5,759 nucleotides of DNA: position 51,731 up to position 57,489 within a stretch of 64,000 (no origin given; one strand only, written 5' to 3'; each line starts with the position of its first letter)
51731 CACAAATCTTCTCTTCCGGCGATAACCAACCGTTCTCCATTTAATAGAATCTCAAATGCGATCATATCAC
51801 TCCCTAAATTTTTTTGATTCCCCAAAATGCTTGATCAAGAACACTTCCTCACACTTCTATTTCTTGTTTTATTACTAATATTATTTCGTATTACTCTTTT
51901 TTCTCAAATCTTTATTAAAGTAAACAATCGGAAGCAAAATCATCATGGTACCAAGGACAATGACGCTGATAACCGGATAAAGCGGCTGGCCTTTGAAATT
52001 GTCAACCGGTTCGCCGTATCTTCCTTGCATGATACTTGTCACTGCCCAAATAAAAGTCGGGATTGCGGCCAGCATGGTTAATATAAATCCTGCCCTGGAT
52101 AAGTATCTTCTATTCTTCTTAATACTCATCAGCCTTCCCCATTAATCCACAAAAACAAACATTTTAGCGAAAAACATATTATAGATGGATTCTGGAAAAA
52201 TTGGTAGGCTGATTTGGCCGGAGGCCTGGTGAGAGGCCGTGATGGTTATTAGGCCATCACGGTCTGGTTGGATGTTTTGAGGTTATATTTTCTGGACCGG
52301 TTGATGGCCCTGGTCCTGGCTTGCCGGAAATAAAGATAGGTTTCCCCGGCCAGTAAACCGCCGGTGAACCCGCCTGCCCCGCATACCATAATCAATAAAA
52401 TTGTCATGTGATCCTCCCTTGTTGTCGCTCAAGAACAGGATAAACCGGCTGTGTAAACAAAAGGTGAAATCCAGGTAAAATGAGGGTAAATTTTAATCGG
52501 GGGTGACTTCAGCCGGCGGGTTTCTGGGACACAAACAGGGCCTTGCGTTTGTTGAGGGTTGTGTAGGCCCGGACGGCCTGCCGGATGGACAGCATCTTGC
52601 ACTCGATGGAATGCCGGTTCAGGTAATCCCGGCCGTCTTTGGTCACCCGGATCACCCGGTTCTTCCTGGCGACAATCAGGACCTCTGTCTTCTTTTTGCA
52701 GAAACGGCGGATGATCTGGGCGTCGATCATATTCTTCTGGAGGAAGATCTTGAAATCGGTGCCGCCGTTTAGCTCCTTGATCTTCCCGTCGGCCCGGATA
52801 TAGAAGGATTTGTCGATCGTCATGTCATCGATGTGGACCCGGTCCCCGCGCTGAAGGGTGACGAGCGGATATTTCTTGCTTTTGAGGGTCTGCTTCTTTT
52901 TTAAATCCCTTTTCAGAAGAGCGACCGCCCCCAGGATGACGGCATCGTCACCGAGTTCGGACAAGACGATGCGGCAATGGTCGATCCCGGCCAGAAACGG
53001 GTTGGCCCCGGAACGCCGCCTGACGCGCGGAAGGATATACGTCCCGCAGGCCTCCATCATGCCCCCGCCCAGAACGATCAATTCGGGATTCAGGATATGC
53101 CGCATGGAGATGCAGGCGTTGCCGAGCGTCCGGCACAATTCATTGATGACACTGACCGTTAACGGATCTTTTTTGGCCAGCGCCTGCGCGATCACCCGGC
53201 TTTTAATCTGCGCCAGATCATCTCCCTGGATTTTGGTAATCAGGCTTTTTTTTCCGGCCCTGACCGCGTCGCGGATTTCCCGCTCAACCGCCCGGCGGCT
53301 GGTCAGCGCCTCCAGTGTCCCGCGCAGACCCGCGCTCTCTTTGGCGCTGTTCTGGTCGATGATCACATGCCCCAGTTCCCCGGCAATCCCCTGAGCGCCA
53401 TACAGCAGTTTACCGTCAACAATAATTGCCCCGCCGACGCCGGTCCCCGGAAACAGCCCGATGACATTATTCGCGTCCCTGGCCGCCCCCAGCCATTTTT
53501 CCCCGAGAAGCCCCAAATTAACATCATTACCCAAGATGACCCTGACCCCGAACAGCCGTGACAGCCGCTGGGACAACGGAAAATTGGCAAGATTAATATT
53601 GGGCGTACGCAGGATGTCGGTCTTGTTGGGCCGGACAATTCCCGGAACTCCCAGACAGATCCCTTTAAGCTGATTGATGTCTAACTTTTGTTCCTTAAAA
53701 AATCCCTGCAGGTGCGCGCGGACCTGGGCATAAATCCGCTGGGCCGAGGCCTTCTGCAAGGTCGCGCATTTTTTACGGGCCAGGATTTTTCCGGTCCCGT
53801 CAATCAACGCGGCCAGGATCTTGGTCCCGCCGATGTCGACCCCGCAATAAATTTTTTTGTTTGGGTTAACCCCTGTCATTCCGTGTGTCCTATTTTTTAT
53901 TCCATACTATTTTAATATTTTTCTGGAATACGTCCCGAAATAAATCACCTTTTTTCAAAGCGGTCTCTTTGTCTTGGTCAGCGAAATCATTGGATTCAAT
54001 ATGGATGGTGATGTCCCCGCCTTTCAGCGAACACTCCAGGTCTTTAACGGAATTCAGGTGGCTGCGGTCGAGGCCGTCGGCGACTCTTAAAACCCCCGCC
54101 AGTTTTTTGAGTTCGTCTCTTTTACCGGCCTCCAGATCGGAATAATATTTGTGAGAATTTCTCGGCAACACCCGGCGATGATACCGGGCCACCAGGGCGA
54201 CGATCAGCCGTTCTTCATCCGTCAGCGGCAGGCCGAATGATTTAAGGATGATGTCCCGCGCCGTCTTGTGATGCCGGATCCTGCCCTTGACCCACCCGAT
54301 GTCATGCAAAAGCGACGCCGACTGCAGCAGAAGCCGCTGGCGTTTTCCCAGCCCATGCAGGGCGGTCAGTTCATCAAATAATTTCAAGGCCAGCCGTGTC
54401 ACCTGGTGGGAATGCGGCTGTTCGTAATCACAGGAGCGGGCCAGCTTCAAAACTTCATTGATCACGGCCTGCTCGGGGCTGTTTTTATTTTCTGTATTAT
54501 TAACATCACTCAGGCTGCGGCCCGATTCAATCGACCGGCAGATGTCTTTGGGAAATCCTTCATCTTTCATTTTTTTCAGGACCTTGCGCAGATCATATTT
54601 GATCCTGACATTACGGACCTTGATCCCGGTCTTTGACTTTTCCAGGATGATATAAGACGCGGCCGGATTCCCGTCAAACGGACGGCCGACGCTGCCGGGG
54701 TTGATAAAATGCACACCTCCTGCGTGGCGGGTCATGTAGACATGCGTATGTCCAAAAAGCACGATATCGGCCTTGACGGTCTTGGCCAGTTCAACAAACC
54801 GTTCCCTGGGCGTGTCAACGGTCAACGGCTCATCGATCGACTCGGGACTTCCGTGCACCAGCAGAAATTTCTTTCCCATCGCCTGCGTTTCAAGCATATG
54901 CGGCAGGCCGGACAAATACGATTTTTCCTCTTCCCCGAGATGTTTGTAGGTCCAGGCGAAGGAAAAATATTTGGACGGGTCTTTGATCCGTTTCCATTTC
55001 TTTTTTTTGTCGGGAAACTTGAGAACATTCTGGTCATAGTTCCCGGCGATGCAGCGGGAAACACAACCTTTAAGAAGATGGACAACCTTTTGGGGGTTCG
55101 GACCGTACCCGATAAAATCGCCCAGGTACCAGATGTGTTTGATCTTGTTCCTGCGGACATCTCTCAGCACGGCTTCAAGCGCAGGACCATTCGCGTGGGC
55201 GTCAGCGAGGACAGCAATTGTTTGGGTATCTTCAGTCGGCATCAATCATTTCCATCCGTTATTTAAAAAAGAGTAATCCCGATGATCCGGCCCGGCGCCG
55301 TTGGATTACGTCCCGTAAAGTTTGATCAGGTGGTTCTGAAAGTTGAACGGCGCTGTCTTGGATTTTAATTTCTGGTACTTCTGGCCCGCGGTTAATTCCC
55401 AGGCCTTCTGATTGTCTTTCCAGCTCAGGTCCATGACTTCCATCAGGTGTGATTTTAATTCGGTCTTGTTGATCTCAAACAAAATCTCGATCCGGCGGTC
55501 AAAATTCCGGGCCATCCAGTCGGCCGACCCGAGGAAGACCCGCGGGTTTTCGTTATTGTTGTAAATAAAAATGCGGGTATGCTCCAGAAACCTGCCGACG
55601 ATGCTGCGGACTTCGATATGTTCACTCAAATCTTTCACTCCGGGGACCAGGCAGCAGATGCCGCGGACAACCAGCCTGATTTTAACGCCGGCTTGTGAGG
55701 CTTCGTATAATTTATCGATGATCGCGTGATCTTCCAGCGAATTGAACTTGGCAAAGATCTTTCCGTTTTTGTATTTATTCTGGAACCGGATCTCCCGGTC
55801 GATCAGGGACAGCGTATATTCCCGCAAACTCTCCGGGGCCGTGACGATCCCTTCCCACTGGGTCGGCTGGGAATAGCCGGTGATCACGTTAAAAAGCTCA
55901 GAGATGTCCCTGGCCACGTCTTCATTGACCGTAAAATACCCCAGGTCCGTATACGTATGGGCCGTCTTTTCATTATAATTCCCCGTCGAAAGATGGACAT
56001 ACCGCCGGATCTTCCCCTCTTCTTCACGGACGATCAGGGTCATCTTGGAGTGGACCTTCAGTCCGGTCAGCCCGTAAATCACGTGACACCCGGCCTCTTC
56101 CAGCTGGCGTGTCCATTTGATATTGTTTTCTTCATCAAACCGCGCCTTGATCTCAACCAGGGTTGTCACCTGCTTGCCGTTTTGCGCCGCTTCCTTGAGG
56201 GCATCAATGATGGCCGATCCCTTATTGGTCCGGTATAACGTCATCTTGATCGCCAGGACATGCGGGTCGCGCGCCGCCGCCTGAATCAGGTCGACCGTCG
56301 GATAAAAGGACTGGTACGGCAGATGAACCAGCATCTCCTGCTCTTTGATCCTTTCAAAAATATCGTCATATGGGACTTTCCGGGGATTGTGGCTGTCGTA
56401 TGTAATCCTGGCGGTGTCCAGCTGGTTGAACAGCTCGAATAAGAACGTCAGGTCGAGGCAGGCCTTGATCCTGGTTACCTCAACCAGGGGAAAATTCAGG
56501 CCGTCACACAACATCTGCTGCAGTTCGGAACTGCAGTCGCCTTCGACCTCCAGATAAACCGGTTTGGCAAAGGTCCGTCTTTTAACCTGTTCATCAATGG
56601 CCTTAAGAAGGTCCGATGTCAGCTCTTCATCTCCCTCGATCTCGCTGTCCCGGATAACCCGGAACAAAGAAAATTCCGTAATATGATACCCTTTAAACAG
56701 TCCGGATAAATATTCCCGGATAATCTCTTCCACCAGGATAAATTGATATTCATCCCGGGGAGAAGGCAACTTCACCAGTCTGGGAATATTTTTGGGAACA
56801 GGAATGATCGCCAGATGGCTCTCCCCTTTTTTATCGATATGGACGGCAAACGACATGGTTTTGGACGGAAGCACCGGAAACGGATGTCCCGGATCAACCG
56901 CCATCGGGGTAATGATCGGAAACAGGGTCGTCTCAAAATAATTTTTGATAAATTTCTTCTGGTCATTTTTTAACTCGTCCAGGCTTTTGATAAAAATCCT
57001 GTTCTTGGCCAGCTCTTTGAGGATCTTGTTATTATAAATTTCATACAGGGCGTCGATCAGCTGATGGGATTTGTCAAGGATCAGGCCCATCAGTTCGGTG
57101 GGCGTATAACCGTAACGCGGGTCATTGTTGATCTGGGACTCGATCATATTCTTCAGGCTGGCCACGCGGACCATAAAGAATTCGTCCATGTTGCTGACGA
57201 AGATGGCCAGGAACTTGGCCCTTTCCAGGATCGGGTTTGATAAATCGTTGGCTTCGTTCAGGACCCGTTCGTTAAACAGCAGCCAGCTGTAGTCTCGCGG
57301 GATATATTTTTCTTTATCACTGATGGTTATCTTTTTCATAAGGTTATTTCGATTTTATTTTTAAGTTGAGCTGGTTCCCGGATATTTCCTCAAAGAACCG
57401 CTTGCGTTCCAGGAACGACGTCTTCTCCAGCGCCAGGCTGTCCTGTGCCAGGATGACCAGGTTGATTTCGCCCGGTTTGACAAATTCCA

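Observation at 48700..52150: Lower-GC, tightly overlapping six-gene operon of unusual composition: candidate undescribed modification or processing system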

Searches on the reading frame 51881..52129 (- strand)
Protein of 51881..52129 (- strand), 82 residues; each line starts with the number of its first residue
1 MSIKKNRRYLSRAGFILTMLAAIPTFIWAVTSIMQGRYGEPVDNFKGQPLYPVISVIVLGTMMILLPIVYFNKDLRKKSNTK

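Call 3: search_protein_families(library=pfam, proteins=[window:51881-52129:-], max_evalue=0.01)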
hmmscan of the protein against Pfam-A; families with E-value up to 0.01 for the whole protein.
window:51881-52129:- (82 aa): 0 families

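Call 4: search_protein_families(library=ncbifam, proteins=[window:51881-52129:-], max_evalue=0.01)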
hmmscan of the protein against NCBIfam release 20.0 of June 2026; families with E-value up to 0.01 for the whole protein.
window:51881-52129:- (82 aa): 0 families

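Call 6: search_protein_families(library=padloc, proteins=[window:51881-52129:-], max_evalue=0.1)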
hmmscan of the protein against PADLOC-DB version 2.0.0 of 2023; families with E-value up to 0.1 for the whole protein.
window:51881-52129:- (82 aa): 0 families

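Call 7: search_protein_families(library=phrogs, proteins=[window:51881-52129:-], max_evalue=0.1)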
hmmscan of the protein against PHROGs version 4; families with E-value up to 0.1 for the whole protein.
window:51881-52129:- (82 aa): 0 families

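Call 54: search_protein_families(library=pfam, proteins=[window:51884-52129:-], max_evalue=1)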
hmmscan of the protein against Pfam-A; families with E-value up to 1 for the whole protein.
seq(82 aa): 1 family
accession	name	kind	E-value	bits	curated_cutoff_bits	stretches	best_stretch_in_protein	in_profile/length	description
PF17272.7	DUF5337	-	0.032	14.5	27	1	16-35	45-64/74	Family of unknown function (DUF5337)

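Call 66: list_cluster_members(proteins=[window:51881-52129:-, window:51466-51795:-, window:51111-51494:-, window:50438-51127:-, window:49258-50427:-, window:48777-49250:-, window:48777-49265:-, window:49258-50283:-])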
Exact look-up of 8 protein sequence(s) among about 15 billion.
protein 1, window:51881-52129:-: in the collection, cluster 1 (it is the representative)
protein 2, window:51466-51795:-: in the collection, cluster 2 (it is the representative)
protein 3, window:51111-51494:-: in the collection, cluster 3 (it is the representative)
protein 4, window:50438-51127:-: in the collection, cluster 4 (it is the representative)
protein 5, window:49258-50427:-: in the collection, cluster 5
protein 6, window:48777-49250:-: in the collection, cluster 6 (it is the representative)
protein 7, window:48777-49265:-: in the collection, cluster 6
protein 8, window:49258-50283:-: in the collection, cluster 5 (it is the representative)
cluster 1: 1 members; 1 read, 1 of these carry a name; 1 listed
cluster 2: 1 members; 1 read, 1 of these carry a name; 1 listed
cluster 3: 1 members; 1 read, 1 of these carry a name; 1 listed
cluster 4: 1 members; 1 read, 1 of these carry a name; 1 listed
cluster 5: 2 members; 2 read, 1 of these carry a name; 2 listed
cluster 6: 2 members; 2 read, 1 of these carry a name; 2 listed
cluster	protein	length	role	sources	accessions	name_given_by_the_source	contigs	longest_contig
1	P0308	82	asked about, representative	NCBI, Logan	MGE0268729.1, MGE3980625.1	MAG: hypothetical protein AB7S78_09790 [Candidatus Omnitrophota bacterium]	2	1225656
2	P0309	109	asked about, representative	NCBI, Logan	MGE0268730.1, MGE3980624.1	MAG: hypothetical protein AB7S78_09795 [Candidatus Omnitrophota bacterium]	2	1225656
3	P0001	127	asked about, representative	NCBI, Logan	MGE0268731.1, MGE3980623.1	MAG: hypothetical protein AB7S78_09800 [Candidatus Omnitrophota bacterium]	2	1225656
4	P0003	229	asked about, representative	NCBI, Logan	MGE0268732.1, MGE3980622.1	MAG: phytanoyl-CoA dioxygenase family protein [Candidatus Omnitrophota bacterium]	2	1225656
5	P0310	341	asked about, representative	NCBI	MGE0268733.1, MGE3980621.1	MAG: signal peptidase I [Candidatus Omnitrophota bacterium]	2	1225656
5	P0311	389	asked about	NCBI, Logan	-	-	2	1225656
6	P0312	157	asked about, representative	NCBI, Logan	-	-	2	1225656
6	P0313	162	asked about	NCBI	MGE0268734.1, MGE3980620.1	MAG: hypothetical protein AB7S78_09815 [Candidatus Omnitrophota bacterium]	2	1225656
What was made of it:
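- All six proteins are the only sequences in their 90%-identity clusters among about 15 billion proteins, apart from start-codon variants of E and F (call 66).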

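Call 83: search_dna_similar(query=window:51884-52129:-, collection=plasmids, mode=protein, max_evalue=1)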
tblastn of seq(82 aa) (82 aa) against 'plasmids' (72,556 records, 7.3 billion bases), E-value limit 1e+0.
No match.

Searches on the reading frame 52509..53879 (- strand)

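Call 3: search_protein_families(library=pfam, proteins=[window:52509-53879:-], max_evalue=0.01)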
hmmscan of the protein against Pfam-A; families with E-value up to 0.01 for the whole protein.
window:52509-53879:- (456 aa): 4 families
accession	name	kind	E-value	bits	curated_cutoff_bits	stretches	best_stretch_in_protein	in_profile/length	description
PF00480.26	ROK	-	1.2e-59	202.7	22.9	1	11-324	1-293/294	ROK family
PF02685.22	Glucokinase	-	1.6e-07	31.1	22.1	1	15-275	4-263/314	Glucokinase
PF01869.26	BcrAD_BadFG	-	1e-05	25.7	31.5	1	13-85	2-76/271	BadF/BadG/BcrA/BcrD ATPase family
PF04430.19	DUF498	-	1.5e-05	25.4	33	1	346-444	7-99/109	Protein of unknown function (DUF498/DUF598)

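Call 4: search_protein_families(library=ncbifam, proteins=[window:52509-53879:-], max_evalue=0.01)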
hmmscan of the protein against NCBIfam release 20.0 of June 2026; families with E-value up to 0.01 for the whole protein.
window:52509-53879:- (456 aa): 15 families
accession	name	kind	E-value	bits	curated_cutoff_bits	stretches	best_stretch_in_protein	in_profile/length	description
TIGR00744.1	ROK_glcA_fam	subfamily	4.2e-52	177.4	260.35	1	13-330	2-316/318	ROK family glucokinase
NF047937.1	TransRegNagC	equivalog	1.5e-42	146.3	650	1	13-328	83-389/399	DNA-binding transcriptional regulator NagC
NF007251.0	PRK09698.1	equivalog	4.6e-39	134.5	253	1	7-277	4-251/304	allose kinase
NF049930.1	TransRegMlc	equivalog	7.8e-35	120.9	530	1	11-326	87-393/405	sugar metabolism global transcriptional regulator Mlc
NF003461.0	PRK05082.1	subfamily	2.9e-31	109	283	1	13-324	5-288/291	N-acetylmannosamine kinase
NF047821.1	NactlManKinNanK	equivalog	9.6e-26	91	450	1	13-320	5-284/288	N-acetylmannosamine kinase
NF009835.0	PRK13310.1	equivalog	1.6e-25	90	380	1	10-276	1-257/303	N-acetylglucosamine kinase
NF042998.1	bglucokin_BglK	equivalog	1.8e-25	89.8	550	1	13-322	5-285/291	beta-glucoside kinase BglK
NF007108.0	PRK09557.1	equivalog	3.5e-24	85.6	443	1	12-277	4-258/303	fructokinase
NF045551.1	GK_Pyrobac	equivalog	2.8e-20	72.8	500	1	11-338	2-293/294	ATP-dependent glucokinase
NF009836.0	PRK13311.1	equivalog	3.3e-16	59.3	551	1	10-174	1-160/256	N-acetyl-D-glucosamine kinase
NF045942.1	PolPhglucPhase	equivalog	1.4e-13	51.1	250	1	12-184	3-166/242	polyphosphate--glucose phosphotransferase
NF045550.1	FrctkaseScrK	equivalog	3.3e-10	39.9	400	1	8-183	2-168/293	fructokinase ScrK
NF001415.0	PRK00292.1-2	equivalog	4.3e-07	29.4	333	1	14-200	7-199/346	glucokinase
NF008352.0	PRK11139.1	subfamily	0.009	15.1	288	0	400-454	50-102/305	transcriptional regulator GcvA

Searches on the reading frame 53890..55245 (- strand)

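Call 78: search_protein_families(library=pfam, proteins=[window:53890-55245:-], max_evalue=0.001)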
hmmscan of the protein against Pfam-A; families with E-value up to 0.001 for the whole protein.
window:53890-55245:- (451 aa): 5 families
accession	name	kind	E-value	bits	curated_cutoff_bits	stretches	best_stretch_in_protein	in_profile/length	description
PF12850.12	Metallophos_2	-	1.8e-24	86.9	27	1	10-203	3-151/154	Calcineurin-like phosphoesterase superfamily domain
PF00149.33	Metallophos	-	3.3e-12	47.7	21.5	1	9-170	2-191/191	Calcineurin-like phosphoesterase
PF21447.3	Ppx-GppA_III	-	5e-12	46.4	27.3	1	265-420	6-160/177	Ppx/GppA phosphatase, domain III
PF24391.1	HD-CE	-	9.1e-08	32.5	27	1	305-393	37-186/263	HD-CE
PF01966.28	HD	-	4.4e-07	30.6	22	1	278-394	4-115/116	HD domain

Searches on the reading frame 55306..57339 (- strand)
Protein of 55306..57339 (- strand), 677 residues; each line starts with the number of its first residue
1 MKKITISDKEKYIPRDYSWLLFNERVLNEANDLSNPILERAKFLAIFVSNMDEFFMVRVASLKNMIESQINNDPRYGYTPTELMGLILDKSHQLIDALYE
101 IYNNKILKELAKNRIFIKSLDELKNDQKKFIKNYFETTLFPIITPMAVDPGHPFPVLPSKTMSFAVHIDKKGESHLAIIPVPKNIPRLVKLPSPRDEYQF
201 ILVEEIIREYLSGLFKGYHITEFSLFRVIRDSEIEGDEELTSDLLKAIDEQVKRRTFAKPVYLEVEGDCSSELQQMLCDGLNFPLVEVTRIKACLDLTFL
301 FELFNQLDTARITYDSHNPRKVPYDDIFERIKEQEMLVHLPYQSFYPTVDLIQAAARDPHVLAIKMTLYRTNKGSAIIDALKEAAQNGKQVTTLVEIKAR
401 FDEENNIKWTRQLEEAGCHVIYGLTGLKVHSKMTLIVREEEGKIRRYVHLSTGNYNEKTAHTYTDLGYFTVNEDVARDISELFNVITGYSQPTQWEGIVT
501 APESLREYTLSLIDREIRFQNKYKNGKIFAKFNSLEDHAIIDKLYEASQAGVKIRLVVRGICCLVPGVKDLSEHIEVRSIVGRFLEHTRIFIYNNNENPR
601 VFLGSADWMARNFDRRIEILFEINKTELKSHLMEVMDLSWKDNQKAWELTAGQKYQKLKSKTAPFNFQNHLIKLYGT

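Call 78: search_protein_families(library=pfam, proteins=[window:55306-57339:-], max_evalue=0.001)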
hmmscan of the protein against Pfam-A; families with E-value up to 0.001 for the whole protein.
window:55306-57339:- (677 aa): 5 families
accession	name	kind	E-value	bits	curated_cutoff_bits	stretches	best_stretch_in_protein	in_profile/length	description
PF17941.7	PP_kinase_C_1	-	2.3e-75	252.2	25.7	1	326-491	1-166/167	Polyphosphate kinase C-terminal domain 1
PF13090.12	PP_kinase_C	-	1.1e-68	230.4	25.8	1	499-663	2-167/172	Polyphosphate kinase C-terminal domain 2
PF02503.22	PP_kinase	-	4.1e-54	183.5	31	1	127-303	2-183/183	Polyphosphate kinase middle domain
PF13089.11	PP_kinase_N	-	7.3e-35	120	23.8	1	12-117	1-106/107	Polyphosphate kinase N-terminal domain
PF13091.12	PLDc_2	-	1.7e-14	54.2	27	2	535-638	20-130/132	PLD-like domain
